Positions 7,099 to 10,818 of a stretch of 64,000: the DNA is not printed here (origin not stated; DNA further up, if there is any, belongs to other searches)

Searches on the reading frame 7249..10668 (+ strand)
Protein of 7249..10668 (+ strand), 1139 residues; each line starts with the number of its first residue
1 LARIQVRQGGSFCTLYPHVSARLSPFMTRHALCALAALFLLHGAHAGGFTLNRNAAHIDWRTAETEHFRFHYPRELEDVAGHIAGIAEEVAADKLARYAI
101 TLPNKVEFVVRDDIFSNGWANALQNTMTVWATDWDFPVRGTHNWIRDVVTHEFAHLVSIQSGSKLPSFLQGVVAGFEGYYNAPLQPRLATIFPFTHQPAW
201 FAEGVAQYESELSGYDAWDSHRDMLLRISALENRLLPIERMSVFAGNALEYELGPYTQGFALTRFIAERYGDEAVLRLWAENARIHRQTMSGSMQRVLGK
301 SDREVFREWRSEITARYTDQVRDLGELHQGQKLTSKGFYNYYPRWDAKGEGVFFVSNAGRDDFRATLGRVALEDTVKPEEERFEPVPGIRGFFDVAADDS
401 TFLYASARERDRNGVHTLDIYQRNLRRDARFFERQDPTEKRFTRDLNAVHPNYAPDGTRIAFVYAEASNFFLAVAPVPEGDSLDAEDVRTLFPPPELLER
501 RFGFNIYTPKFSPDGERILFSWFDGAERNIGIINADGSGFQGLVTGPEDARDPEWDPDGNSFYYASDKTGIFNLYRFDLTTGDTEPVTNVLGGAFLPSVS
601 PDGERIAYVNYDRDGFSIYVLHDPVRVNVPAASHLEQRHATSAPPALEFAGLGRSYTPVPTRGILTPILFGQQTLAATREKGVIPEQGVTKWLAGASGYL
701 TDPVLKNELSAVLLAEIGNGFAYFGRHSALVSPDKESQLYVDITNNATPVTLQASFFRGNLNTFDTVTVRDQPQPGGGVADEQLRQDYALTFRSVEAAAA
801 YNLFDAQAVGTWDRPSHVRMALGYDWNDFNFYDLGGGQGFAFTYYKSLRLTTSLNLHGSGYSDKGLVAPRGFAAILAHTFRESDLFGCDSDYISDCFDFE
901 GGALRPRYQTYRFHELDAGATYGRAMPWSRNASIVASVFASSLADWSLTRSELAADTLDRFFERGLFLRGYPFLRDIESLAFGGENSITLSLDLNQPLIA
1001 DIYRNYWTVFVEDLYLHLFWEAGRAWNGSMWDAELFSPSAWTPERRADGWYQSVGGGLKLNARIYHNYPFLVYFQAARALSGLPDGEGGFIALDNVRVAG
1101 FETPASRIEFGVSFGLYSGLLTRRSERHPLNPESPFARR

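Call 81: search_protein_families(library=pfam, proteins=[window:7249-10668:+], max_evalue=0.001)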
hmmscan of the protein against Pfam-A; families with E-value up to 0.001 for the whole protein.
window:7249-10668:+ (1139 aa): 2 families
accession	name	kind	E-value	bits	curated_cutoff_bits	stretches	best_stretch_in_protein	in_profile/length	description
PF07676.18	PD40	-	5.6e-16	58.5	20.9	1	543-576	4-38/38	WD40-like Beta Propeller Repeat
PF13485.12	Peptidase_MA_2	-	0.00078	19.7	32.4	0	192-312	85-198/201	Peptidase MA superfamily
